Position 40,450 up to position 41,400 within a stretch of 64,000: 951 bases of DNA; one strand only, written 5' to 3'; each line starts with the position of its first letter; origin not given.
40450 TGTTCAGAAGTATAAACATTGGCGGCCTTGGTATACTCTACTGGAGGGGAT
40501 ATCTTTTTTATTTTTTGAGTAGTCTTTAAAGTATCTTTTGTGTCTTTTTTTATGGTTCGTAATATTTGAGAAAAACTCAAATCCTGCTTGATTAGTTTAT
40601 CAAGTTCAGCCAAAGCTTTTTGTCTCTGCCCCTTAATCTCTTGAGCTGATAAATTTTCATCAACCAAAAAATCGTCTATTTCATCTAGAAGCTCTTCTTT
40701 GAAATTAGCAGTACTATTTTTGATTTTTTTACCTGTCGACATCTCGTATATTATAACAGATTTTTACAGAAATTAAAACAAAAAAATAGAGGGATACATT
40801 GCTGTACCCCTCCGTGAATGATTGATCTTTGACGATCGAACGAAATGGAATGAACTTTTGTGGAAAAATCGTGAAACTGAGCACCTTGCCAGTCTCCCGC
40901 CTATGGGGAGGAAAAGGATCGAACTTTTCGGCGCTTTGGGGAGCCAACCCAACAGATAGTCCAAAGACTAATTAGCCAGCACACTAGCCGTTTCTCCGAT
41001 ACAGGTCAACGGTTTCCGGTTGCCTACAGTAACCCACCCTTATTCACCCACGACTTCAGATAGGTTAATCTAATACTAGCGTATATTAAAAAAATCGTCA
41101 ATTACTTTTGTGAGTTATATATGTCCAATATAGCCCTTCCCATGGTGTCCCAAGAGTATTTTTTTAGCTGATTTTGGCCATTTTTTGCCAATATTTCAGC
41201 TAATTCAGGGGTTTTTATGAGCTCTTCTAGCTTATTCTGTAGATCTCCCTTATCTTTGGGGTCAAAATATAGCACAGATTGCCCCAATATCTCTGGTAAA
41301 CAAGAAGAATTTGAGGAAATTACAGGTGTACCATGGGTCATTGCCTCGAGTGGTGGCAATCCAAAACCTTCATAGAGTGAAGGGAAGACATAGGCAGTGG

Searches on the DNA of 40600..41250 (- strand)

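Call 6: search_rna_families(source=window, start=40600, end=41250, threshold=evalue, max_evalue=10, show_alignments=4)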
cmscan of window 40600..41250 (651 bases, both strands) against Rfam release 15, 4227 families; matches with E-value up to 10: 7.
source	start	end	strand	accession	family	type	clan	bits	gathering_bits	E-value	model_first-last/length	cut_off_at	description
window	41148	41245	+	RF01814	rhtB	Gene; sRNA;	-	19.4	55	1.7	1-83/83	no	rhtB sRNA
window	40715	40814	-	RF02527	SSRC38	Gene; sRNA;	-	19.3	80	0.6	1-166/166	no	Streptococcus sRNA SSRC38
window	40766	40890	-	RF00327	snoZ194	Gene; snRNA; snoRNA; CD-box;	-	17.2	50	7.1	1-108/108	no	Small nucleolar RNA Z194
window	40781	40879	+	RF00516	ylbH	Cis-reg; leader;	-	15.4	50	0.96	1-122/122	no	ylbH leader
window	41178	41223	-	RF00571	SNORD65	Gene; snRNA; snoRNA; CD-box;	CL00057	12.7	41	7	1-73/73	no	Small nucleolar RNA SNORD65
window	40712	40784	-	RF02081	STnc550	Gene; sRNA;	-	10.9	48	4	227-304/388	no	Enterobacterial sRNA STnc550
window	40630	40647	+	RF02216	ZNFX1-AS1_2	Gene; lncRNA;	-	10.7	45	5.7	76-93/93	no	ZNFX1 antisense RNA 1 conserved region 2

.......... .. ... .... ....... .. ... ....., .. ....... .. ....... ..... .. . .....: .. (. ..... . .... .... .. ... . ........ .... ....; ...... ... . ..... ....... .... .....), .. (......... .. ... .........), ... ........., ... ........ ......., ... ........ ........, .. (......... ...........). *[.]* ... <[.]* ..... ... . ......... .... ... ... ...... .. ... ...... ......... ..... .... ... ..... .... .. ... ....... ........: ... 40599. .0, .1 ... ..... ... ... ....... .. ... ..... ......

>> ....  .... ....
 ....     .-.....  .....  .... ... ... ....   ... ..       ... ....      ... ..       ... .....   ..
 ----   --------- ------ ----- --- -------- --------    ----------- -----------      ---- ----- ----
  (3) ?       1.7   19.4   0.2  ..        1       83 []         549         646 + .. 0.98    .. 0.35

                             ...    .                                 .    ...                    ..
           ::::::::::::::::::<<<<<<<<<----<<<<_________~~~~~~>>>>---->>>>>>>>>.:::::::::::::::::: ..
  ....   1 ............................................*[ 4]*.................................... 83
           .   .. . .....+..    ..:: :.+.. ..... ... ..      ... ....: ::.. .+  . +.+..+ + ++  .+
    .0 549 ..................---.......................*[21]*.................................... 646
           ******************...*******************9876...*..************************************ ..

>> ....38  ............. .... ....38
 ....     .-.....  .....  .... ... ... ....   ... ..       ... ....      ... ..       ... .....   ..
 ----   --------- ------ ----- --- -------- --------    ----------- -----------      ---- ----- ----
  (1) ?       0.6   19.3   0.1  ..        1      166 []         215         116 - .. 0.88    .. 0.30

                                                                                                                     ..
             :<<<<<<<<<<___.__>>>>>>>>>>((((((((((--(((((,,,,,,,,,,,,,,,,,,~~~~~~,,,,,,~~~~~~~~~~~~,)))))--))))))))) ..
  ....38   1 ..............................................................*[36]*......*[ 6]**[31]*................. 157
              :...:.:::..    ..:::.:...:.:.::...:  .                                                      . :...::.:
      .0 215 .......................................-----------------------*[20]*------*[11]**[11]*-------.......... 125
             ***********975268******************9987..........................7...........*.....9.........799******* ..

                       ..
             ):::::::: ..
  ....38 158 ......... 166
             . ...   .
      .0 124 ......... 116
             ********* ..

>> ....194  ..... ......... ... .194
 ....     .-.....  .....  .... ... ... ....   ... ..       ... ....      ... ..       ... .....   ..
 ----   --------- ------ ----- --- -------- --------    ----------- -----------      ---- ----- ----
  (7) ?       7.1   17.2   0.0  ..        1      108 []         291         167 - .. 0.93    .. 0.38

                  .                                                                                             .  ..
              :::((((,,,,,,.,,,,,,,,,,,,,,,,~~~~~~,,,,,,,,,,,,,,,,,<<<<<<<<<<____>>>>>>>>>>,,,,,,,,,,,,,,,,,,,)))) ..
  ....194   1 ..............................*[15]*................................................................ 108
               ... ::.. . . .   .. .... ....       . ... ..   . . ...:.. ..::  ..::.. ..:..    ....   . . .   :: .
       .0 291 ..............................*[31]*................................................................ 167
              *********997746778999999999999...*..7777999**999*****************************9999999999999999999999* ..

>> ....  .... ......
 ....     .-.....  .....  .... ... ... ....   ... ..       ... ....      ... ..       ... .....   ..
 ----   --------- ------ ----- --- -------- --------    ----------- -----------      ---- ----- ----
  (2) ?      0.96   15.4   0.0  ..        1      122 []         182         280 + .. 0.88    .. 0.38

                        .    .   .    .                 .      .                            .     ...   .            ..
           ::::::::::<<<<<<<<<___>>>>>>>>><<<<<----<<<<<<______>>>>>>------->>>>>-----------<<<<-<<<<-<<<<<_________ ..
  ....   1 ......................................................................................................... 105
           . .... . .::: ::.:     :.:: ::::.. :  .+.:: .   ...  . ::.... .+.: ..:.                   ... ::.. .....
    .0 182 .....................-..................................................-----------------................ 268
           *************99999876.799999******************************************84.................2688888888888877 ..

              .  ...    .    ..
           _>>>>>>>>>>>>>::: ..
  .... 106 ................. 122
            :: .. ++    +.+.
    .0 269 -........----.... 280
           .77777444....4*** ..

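Call 22: search_dna_similar(query=window:40781-41095:-, collection=phages, mode=distant, max_evalue=1)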
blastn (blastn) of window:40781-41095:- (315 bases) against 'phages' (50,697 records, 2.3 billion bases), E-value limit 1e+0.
Records with a match: 1; places in all: 1; records where one place covers at least 80% of the query: 0.
Best place of each record, by identity: 90-95% 1.
By first word of the organism name: Vibrio 1.
By host as written in the record: Vibrio coralliilyticus RE98 1.
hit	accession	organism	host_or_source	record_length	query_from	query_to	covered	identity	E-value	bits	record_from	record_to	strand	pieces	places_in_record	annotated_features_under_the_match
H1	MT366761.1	Vibrio phage vB_VcorM_GR11A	Vibrio coralliilyticus RE98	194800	167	194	9%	92.9%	9e-2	43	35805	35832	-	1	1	hypothetical protein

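Call 23: search_dna_similar(query=window:40781-41095:-, collection=plasmids, mode=distant, max_evalue=1)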
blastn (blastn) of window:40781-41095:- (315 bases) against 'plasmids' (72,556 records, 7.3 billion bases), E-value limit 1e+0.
Records with a match: 5; places in all: 5; records where one place covers at least 80% of the query: 0.
Best place of each record, by identity: >=99% 4; 90-95% 1.
By first word of the organism name: Paraburkholderia 4; Deinococcus 1.
By predicted mobility (MOB-suite, as given by PLSDB): non-mobilizable 5.
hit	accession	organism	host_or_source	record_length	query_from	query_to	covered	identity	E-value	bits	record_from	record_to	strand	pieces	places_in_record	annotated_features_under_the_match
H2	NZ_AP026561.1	Deinococcus aetherius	-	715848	150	179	10%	93.3%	3e-1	43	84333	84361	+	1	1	none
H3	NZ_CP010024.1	Paraburkholderia fungorum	Microbial isolate culture,White-rot ...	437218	145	166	7%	100.0%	1e+0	41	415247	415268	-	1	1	none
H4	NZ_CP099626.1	Paraburkholderia fungorum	Arabidopsis thaliana,pure culture,leaf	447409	145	166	7%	100.0%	1e+0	41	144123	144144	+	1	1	none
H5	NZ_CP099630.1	Paraburkholderia fungorum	Arabidopsis thaliana,pure culture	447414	145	166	7%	100.0%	1e+0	41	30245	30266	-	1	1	none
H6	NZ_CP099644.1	Paraburkholderia fungorum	Arabidopsis thaliana,pure culture,leaf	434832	145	166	7%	100.0%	1e+0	41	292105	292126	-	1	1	none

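Call 28: get_annotated_region(hit=H2, flank=400)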
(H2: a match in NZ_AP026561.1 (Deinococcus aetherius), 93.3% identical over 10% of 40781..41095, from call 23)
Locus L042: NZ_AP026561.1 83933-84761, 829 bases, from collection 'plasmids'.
description: Deinococcus aetherius strain ST0316 plasmid pDAETH-1, complete sequence
organism: Deinococcus aetherius (NCBI taxid 200252)
taxonomy: Bacteria; Deinococcota; Deinococci; Deinococcales; Deinococcaceae; Deinococcus; Deinococcus aetherius
host: -; source: -; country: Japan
typing (MOB-suite, as given by PLSDB): non-mobilizable
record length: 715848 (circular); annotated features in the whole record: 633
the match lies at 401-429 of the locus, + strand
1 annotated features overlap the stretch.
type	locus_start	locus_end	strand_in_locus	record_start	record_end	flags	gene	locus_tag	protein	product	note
CDS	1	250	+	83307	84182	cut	-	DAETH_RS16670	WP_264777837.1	DUF3037 domain-containing protein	-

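Call 68: search_rna_families(source=window, start=40778, end=41090, threshold=evalue, max_evalue=10, show_alignments=3)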
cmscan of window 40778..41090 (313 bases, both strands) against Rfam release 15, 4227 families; matches with E-value up to 10: 1.
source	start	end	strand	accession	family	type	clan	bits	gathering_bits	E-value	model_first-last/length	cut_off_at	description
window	40781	40879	+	RF00516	ylbH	Cis-reg; leader;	-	15.4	50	0.46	1-122/122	no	ylbH leader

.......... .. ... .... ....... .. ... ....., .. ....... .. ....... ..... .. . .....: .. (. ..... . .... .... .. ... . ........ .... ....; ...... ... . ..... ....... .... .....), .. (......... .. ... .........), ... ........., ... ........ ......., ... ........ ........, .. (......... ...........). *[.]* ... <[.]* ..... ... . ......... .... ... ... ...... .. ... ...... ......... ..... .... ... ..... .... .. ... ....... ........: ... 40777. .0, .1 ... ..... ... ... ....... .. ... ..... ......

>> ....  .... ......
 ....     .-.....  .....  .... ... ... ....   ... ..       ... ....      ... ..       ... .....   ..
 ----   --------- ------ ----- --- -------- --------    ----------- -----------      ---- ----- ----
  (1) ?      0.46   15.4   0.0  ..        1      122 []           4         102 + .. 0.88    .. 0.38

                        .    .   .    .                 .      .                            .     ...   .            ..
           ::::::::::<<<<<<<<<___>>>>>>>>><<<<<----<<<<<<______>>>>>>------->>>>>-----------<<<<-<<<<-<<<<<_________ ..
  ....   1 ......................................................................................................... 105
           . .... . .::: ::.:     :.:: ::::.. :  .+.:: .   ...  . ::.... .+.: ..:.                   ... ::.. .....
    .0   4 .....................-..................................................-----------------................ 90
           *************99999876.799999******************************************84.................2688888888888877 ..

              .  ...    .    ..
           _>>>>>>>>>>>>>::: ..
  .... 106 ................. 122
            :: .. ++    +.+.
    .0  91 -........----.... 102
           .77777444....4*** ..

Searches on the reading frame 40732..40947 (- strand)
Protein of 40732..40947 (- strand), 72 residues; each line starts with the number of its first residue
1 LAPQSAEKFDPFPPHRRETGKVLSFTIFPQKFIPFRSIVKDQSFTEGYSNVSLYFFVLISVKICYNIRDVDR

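Call 54: search_protein_families(library=pfam, proteins=[window:40732-40947:-], max_evalue=10)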
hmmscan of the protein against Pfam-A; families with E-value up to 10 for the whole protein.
seq(72 aa): 0 families

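Call 64: find_homologous_proteins(query=window:40732-40947:-, max_evalue=1)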
Query seq(72 aa): no candidate shares three 5-residue words with the query. No homologue found.
